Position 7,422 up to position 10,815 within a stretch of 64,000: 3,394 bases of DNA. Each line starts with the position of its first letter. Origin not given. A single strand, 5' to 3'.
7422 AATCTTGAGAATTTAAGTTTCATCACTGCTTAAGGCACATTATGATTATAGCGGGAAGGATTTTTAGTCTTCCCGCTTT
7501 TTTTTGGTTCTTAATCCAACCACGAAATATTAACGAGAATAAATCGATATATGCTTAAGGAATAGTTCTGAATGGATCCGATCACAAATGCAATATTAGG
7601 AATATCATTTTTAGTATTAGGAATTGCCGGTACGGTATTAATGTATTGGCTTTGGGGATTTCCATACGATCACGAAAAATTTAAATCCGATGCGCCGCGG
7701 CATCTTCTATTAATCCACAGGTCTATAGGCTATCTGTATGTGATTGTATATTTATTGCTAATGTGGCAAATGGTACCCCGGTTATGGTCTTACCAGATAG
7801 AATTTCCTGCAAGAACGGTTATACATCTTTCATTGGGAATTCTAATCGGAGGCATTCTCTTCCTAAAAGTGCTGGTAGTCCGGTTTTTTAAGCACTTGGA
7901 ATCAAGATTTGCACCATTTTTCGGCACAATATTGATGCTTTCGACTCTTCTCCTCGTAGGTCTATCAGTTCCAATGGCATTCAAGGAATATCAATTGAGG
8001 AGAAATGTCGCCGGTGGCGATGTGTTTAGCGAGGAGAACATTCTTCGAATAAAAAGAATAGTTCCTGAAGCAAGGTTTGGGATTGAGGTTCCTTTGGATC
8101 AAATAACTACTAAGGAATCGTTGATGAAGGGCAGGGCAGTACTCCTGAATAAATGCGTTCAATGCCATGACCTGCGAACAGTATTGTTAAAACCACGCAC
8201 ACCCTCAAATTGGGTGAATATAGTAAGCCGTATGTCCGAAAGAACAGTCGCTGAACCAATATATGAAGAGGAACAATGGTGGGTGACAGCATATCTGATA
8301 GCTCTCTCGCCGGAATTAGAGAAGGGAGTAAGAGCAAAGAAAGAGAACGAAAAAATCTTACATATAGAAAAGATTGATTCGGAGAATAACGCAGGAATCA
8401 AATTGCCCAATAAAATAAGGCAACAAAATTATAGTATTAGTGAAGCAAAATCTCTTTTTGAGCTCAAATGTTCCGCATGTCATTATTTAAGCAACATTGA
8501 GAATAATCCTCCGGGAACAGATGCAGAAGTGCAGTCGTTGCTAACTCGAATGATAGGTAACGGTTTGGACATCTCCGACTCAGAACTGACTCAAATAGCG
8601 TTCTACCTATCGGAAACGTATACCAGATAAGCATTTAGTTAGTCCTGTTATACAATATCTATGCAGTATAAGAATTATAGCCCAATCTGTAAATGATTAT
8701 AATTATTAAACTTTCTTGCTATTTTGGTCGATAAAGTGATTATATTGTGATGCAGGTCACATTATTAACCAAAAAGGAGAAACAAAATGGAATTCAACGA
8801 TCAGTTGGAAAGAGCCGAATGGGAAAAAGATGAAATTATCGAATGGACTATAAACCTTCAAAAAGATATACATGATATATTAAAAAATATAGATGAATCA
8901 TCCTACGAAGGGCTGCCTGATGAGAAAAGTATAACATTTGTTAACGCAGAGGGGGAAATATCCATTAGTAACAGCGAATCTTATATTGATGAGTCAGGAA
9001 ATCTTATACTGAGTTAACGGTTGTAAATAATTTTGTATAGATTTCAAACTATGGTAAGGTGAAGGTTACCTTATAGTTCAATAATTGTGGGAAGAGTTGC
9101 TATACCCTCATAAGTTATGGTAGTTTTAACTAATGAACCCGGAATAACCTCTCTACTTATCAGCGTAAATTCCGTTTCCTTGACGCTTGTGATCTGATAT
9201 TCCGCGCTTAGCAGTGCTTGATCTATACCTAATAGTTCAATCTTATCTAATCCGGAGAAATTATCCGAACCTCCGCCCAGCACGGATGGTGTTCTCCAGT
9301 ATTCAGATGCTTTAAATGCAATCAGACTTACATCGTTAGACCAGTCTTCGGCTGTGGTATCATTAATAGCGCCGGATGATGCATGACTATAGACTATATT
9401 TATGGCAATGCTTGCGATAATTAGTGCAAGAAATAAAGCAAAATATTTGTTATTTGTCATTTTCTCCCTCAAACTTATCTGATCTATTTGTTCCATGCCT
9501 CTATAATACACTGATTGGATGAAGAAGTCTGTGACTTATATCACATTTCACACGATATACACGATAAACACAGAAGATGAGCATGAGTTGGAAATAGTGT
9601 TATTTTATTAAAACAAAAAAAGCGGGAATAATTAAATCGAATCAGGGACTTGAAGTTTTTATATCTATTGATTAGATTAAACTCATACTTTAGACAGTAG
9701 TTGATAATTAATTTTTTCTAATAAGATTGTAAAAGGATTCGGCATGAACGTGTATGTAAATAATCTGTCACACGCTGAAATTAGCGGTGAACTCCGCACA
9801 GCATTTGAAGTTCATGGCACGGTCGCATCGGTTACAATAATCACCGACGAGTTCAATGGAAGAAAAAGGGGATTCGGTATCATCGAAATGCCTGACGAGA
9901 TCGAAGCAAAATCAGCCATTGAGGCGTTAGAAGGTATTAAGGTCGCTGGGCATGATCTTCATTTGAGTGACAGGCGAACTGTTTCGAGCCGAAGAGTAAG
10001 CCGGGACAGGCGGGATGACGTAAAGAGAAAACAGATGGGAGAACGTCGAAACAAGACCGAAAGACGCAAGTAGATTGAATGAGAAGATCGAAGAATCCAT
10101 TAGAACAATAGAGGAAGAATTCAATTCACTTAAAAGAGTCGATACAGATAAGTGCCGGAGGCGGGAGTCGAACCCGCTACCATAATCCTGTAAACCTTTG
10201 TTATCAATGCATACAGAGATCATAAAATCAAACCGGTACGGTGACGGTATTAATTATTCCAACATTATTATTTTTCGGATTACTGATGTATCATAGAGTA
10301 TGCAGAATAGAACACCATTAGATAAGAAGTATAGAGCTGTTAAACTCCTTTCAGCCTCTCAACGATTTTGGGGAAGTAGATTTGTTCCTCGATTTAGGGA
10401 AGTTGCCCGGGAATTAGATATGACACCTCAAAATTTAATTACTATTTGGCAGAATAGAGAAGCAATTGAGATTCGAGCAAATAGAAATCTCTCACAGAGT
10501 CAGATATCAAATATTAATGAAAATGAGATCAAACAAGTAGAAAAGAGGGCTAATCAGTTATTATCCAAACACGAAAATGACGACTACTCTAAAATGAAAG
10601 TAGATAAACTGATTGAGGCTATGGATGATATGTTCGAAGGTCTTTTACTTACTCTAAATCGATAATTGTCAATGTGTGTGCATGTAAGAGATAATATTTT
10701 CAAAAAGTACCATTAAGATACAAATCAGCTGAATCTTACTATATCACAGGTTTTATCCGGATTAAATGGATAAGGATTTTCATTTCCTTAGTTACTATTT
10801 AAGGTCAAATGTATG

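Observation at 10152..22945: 12.7-kb integrative, self-replicating element in tRNA-Leu(CAA) bounded by an exact 26-bp direct repeat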

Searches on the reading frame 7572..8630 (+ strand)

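Call 8: search_protein_families(library=pfam, proteins=[window:7572-8630:+], max_evalue=0.01)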
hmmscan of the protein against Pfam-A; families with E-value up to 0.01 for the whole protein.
window:7572-8630:+ (352 aa): 5 families
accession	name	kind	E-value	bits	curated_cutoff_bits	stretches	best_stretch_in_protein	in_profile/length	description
PF20139.4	DUF6529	-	0.0011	19.1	23.3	1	7-137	42-164/171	Family of unknown function (DUF6529)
PF00034.26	Cytochrom_C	-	0.0012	20.6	21.3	0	290-313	2-25/90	Cytochrome c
PF13442.11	Cytochrome_CBB3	-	0.0012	19.6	27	0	290-317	4-29/68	Cytochrome C oxidase, cbb3-type, subunit III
PF09098.15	Dehyd-heme_bind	-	0.0017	18.5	25.2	0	190-219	95-124/167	Quinohemoprotein amine dehydrogenase A, alpha subunit, haem binding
PF14495.11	Cytochrom_C550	-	0.0062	16.7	27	0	288-313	25-50/136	Cytochrome c-550 domain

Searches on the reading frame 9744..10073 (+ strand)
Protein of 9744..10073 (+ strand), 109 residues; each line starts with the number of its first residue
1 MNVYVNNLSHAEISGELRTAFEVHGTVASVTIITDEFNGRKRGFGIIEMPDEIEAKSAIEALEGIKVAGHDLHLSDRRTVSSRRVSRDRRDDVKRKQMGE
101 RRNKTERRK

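Call 8: search_protein_families(library=pfam, proteins=[window:9744-10073:+], max_evalue=0.01)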
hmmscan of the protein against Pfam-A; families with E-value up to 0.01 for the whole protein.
window:9744-10073:+ (109 aa): 1 family
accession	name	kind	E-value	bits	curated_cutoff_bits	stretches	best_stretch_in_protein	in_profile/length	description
PF00076.28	RRM_1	-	2.6e-13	50.1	20.7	1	3-73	1-70/70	RNA recognition motif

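Call 11: find_encoding_contigs(protein=window:9744-10073:+, flank=10000, max_places=10)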
Protein window:9744-10073:+ (109 aa): 22 contigs read that carry it; 10 places shown.
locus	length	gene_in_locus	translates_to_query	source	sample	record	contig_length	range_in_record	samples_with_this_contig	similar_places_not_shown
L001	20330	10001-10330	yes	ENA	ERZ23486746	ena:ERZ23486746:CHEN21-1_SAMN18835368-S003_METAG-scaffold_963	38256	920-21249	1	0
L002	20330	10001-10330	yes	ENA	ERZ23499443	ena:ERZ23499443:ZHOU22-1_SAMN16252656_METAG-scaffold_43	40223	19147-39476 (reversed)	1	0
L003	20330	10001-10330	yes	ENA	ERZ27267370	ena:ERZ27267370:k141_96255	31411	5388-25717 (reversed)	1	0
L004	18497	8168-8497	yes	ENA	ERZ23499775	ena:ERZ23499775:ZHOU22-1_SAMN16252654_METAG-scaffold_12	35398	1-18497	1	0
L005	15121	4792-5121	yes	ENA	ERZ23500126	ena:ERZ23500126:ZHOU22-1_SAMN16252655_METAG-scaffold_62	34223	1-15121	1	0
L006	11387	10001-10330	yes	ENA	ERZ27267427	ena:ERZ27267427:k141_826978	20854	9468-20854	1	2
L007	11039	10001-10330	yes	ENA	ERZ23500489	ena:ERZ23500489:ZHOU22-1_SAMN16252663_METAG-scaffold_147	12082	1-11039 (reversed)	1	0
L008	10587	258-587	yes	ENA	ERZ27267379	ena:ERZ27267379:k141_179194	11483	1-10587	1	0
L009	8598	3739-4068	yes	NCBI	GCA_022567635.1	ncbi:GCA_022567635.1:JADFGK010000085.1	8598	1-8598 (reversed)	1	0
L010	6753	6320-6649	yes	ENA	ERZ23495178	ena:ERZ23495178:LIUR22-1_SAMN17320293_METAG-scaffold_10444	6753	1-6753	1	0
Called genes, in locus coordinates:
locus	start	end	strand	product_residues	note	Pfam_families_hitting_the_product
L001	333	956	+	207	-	-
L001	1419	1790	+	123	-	-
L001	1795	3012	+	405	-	PF00149:Metallophos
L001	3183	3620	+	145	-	PF02308:MgtC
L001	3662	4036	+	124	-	-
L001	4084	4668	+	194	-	PF14522:Cytochrome_C7 (faint), PF22113:Mtrc-MtrF_II-IV_dom (faint), PF13435:Cytochrome_C554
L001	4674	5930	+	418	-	PF02085:Cytochrom_CIII (faint), PF03264:Cytochrom_NNT (faint), PF09699:Paired_CXXCH_1 (faint), PF14522:Cytochrome_C7 (faint), PF14537:Cytochrom_c3_2 (faint)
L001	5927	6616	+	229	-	PF01292:Ni_hydr_CYTB, PF14358:DUF4405 (weak)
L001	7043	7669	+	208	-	PF16694:Cytochrome_P460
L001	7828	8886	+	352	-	-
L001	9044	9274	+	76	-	-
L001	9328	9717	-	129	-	-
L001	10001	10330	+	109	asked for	PF00076:RRM_1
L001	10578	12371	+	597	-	PF00501:AMP-binding, PF23562:AMP-binding_C_3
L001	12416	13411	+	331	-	PF00586:AIRS, PF02769:AIRS_C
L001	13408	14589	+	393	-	PF01103:Omp85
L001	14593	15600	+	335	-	PF01210:NAD_Gly3P_dh_N, PF07479:NAD_Gly3P_dh_C, PF20618:GPD_NAD_C_bact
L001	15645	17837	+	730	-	-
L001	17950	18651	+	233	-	PF00230:MIP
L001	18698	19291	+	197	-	PF00081:Sod_Fe_N, PF02777:Sod_Fe_C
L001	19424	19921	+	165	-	-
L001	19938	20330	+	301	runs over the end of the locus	PF01545:Cation_efflux, PF16916:ZT_dimer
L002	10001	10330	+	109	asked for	PF00076:RRM_1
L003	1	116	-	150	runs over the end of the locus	-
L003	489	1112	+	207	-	-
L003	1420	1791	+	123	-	-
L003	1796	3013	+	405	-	PF00149:Metallophos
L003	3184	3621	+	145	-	PF02308:MgtC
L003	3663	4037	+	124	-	-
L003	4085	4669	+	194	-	PF14522:Cytochrome_C7 (faint), PF22113:Mtrc-MtrF_II-IV_dom (faint), PF13435:Cytochrome_C554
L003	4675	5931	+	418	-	PF02085:Cytochrom_CIII (faint), PF03264:Cytochrom_NNT (faint), PF09699:Paired_CXXCH_1 (faint), PF14522:Cytochrome_C7 (faint), PF14537:Cytochrom_c3_2 (faint), PF22113:Mtrc-MtrF_II-IV_dom (weak)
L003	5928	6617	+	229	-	PF01292:Ni_hydr_CYTB, PF14358:DUF4405 (weak)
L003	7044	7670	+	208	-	PF16694:Cytochrome_P460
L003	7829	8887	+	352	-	-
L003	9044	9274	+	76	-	-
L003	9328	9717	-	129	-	-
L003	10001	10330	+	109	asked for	PF00076:RRM_1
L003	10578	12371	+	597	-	PF00501:AMP-binding, PF23562:AMP-binding_C_3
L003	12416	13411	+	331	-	PF00586:AIRS, PF02769:AIRS_C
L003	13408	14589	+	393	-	PF01103:Omp85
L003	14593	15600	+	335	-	PF01210:NAD_Gly3P_dh_N, PF07479:NAD_Gly3P_dh_C, PF20618:GPD_NAD_C_bact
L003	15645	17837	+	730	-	-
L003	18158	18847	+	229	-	PF00230:MIP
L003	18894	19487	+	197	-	PF00081:Sod_Fe_N, PF02777:Sod_Fe_C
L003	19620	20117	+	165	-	-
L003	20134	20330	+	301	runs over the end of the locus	PF01545:Cation_efflux, PF16916:ZT_dimer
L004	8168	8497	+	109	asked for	PF00076:RRM_1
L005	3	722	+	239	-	?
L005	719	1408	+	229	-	PF01292:Ni_hydr_CYTB, PF14358:DUF4405 (weak)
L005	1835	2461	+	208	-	PF16694:Cytochrome_P460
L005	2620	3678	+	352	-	-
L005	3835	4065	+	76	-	-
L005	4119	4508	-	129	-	-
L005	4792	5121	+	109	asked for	PF00076:RRM_1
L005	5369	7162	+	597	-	PF00501:AMP-binding, PF23562:AMP-binding_C_3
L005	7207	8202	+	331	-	PF00586:AIRS, PF02769:AIRS_C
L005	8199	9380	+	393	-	PF01103:Omp85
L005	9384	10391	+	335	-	PF01210:NAD_Gly3P_dh_N, PF07479:NAD_Gly3P_dh_C, PF20618:GPD_NAD_C_bact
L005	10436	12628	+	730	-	-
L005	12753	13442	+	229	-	PF00230:MIP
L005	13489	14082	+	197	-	PF00081:Sod_Fe_N, PF02777:Sod_Fe_C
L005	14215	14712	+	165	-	-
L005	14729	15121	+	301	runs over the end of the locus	PF01545:Cation_efflux, PF16916:ZT_dimer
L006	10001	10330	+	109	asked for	PF00076:RRM_1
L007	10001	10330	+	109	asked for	PF00076:RRM_1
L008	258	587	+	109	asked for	PF00076:RRM_1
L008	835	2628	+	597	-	PF00501:AMP-binding, PF23562:AMP-binding_C_3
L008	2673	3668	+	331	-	PF00586:AIRS, PF02769:AIRS_C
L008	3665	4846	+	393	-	PF01103:Omp85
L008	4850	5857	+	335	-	PF01210:NAD_Gly3P_dh_N, PF07479:NAD_Gly3P_dh_C, PF20618:GPD_NAD_C_bact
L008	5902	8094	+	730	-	-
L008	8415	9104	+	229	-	PF00230:MIP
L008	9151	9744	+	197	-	PF00081:Sod_Fe_N, PF02777:Sod_Fe_C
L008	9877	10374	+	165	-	-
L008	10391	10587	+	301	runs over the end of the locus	PF01545:Cation_efflux, PF16916:ZT_dimer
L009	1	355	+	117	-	PF01292:Ni_hydr_CYTB (weak)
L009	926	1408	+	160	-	PF16694:Cytochrome_P460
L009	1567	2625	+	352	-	-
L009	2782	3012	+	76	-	-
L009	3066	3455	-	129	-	-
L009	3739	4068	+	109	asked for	PF00076:RRM_1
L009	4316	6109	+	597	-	PF00501:AMP-binding, PF23562:AMP-binding_C_3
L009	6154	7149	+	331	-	PF00586:AIRS, PF02769:AIRS_C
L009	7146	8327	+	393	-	PF01103:Omp85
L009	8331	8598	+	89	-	PF01210:NAD_Gly3P_dh_N, PF02558:ApbA (weak), PF03721:UDPG_MGDP_dh_N (weak)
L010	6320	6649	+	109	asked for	PF00076:RRM_1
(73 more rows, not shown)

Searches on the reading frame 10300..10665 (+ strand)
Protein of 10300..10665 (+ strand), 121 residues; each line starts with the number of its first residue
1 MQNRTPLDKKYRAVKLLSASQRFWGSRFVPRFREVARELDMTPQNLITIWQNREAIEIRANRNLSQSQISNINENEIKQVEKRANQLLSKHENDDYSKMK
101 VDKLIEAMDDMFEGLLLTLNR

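Call 7: search_protein_families(library=pfam, proteins=[window:10300-10665:+], max_evalue=0.01)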
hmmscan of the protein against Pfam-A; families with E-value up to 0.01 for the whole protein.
window:10300-10665:+ (121 aa): 1 family
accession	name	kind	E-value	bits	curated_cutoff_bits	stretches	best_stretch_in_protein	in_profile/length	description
PF00531.28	Death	-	0.00053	20.5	22.6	1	63-111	26-73/86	Death domain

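Call 9: search_protein_families(library=phrogs, proteins=[window:10300-10665:+], max_evalue=0.01)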
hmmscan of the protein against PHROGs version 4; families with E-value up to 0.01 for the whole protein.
window:10300-10665:+ (121 aa): 1 family
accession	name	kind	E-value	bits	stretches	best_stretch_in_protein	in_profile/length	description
phrog_7673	-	head and packaging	0.0059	17.8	1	54-100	40-86/90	internal head protein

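Call 23: find_encoding_contigs(protein=window:10300-10665:+, flank=10000, max_places=10)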
Protein window:10300-10665:+ (121 aa): 2 contigs read that carry it; 2 places shown.
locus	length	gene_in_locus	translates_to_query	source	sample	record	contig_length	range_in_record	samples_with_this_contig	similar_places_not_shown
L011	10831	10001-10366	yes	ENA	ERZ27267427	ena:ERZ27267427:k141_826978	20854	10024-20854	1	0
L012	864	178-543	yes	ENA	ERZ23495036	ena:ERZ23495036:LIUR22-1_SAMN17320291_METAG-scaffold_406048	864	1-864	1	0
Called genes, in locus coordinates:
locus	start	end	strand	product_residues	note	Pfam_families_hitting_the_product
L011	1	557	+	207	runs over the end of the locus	-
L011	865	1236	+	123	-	-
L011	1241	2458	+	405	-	PF00149:Metallophos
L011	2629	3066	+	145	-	PF02308:MgtC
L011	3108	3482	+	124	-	-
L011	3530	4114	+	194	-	PF14522:Cytochrome_C7 (faint), PF22113:Mtrc-MtrF_II-IV_dom (faint), PF13435:Cytochrome_C554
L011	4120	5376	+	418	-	PF02085:Cytochrom_CIII (faint), PF03264:Cytochrom_NNT (faint), PF09699:Paired_CXXCH_1 (faint), PF14522:Cytochrome_C7 (faint), PF14537:Cytochrom_c3_2 (faint), PF22113:Mtrc-MtrF_II-IV_dom (weak)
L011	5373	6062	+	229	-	PF01292:Ni_hydr_CYTB, PF14358:DUF4405 (weak)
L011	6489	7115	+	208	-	PF16694:Cytochrome_P460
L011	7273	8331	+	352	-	-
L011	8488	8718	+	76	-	-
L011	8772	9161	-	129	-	-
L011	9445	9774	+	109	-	PF00076:RRM_1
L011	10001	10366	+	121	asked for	-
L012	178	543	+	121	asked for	-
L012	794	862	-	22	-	?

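Call 42: search_protein_families(library=padloc, proteins=[window:10300-10665:+], max_evalue=0.1)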
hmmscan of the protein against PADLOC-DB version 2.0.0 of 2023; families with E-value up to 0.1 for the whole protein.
window:10300-10665:+ (121 aa): 0 families

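Call 43: search_protein_families(library=ncbifam, proteins=[window:10300-10665:+], max_evalue=0.1)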
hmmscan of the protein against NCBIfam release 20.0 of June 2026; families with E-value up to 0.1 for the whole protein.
window:10300-10665:+ (121 aa): 2 families
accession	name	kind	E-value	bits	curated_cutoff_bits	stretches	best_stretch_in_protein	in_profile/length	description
TIGR00340.1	zpr1_rel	hypoth_equivalog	0.013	15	117.95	1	63-115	87-137/163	zinc finger protein ZPR1 homolog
NF041260.1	actino_IHF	equivalog_domain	0.048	14.2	60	1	74-109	28-64/102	integration host factor, actinobacterial type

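Call 69: search_solved_structures(query=window:10300-10665:+, max_evalue=1)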
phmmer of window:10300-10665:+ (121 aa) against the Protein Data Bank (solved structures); distinct sequences matched with E-value up to 1: 5.
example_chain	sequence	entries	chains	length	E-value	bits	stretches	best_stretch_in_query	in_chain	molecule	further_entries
4arn_A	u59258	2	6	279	0.14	15.7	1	29-88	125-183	TOLL RECEPTOR, VARIABLE LYMPHOCYTE RECEPTOR B.61 CHIMERA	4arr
4bv4_R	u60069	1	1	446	0.25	14.9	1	29-88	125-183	PROTEIN TOLL, VARIABLE LYMPHOCYTE RECEPTOR B CHIMERA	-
4lxr_A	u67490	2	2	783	0.42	14.2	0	29-88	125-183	Protein toll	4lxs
2xzr_A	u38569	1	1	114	0.55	13.8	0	37-106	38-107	IMMUNOGLOBULIN-BINDING PROTEIN EIBD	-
4uir_A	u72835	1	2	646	0.78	13.3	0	36-105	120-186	OLEATE HYDRATASE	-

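Call 91: predict_structure(protein=window:10300-10665:+)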
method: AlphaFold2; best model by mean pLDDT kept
length: 121 residues; sequences in the alignment: 1
mean_pLDDT: 53.1   pTM: 0.42
mean pLDDT of the five models: 53.1, 53.0, 52.7, 50.3, 50.1
residues with pLDDT >= 90: 0; 70-90: 0; 50-70: 87; < 50: 34
segments of 3 or more residues with pLDDT < 50: 1-4, 64-81, 118-121
pLDDT, mean of each block of 10 residues (from residue 1): 48 54 52 62 61 58 49 47 51 50 56 52 41
secondary structure, 60 per line:
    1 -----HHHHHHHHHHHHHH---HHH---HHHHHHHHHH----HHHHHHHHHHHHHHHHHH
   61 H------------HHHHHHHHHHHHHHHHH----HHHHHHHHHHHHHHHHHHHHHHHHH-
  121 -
elements in order: H6-19 H29-38 H43-61 H74-90 H95-119

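Call 93: fold_search(model_id=the predicted structure, library=viral)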
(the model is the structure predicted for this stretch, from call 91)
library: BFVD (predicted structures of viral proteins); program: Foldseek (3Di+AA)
matches with E <= 10: 152; with E <= 0.001: 0
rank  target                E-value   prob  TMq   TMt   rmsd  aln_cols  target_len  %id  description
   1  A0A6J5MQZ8            1.2e+00  0.35  0.34  0.26   6.6       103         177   18  Chromosomal replication initiator, DnaA C-terminal [uncultured Caudovirales phage]
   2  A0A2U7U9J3            1.8e+00  0.15  0.27  0.18  14.3       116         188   15  Uncharacterized protein [Pandoravirus quercus]
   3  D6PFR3                1.8e+00  0.13  0.26  0.20  13.1       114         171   14  (no name in the UniProt tables at hand)
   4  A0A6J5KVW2            2.2e+00  0.08  0.24  0.18  12.8       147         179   11  Transglycosylase SLT domain 1 [uncultured Caudovirales phage]
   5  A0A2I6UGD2            2.3e+00  0.10  0.30  0.25   7.7       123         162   10  Uncharacterized protein [Salinibacter phage M8CC-19]
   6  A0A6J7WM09            2.4e+00  0.21  0.32  0.31   6.7        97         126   16  Chromosomal replication initiator, DnaA C-terminal [uncultured Caudovirales phage]
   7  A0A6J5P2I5            2.4e+00  0.15  0.36  0.35   6.2       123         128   13  Chromosomal replication initiator, DnaA C-terminal [uncultured Caudovirales phage]
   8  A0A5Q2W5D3            2.4e+00  0.06  0.22  0.03  24.8       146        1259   13  (no name in the UniProt tables at hand)
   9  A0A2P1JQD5            2.6e+00  0.14  0.27  0.32  11.4       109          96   11  (no name in the UniProt tables at hand)
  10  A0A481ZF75            2.7e+00  0.09  0.25  0.25  18.4       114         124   14  Uncharacterized protein [Pithovirus LCPAC406]
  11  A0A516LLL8            2.7e+00  0.06  0.22  0.16  20.1       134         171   19  (no name in the UniProt tables at hand)
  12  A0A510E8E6            3.2e+00  0.06  0.26  0.17  10.3       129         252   10  (no name in the UniProt tables at hand)
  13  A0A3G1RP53            3.2e+00  0.05  0.20  0.18  24.0       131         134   14  NS4 protein [Kammavanpettai virus]
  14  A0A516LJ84            3.4e+00  0.08  0.29  0.29  11.0       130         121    9  (no name in the UniProt tables at hand)
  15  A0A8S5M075            3.4e+00  0.08  0.25  0.21  17.9       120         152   14  Uncharacterized protein [Siphoviridae sp. ctr0N4]
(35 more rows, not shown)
